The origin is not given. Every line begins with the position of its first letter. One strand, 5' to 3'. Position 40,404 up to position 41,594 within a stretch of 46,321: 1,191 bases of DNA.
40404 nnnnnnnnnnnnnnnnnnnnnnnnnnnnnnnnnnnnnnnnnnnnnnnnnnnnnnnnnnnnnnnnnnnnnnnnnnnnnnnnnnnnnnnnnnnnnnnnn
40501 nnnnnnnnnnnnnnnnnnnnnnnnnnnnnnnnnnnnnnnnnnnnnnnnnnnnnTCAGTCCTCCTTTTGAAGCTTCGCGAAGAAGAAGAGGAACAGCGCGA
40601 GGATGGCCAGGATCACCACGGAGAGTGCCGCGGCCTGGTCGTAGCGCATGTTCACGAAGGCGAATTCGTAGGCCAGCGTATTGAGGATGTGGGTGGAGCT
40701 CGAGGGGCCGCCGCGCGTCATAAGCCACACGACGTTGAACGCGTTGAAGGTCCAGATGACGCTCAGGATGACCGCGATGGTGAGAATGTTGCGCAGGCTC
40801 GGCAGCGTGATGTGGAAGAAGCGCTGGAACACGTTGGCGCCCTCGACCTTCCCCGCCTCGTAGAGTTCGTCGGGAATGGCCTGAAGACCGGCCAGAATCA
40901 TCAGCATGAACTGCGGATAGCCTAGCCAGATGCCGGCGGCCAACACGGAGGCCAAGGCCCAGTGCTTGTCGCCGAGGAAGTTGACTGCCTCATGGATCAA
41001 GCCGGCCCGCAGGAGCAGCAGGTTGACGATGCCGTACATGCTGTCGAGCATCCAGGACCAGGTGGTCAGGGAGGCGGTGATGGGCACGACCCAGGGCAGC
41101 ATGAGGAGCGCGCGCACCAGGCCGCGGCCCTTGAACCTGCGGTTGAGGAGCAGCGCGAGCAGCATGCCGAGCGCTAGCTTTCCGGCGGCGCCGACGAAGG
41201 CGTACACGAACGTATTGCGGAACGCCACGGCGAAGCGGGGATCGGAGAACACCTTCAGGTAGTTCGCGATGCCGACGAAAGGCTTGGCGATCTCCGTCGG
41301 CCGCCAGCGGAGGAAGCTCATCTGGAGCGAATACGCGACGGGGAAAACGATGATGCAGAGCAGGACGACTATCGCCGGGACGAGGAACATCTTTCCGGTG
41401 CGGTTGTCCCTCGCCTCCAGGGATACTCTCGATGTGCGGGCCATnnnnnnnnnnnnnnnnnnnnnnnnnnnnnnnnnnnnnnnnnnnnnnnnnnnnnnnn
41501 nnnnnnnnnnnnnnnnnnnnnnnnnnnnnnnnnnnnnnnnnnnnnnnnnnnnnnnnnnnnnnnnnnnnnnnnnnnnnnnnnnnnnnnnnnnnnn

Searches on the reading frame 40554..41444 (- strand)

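Call 31: search_protein_families(library=pfam, proteins=[window:40554-41444:-], max_evalue=0.01)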
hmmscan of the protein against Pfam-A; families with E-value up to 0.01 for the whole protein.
window:40554-41444:- (296 aa): 1 family
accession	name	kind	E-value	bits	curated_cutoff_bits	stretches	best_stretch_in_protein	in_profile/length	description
PF00528.27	BPD_transp_1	-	8.6e-17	61.9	26.4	1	90-289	2-174/184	Binding-protein-dependent transport system inner membrane component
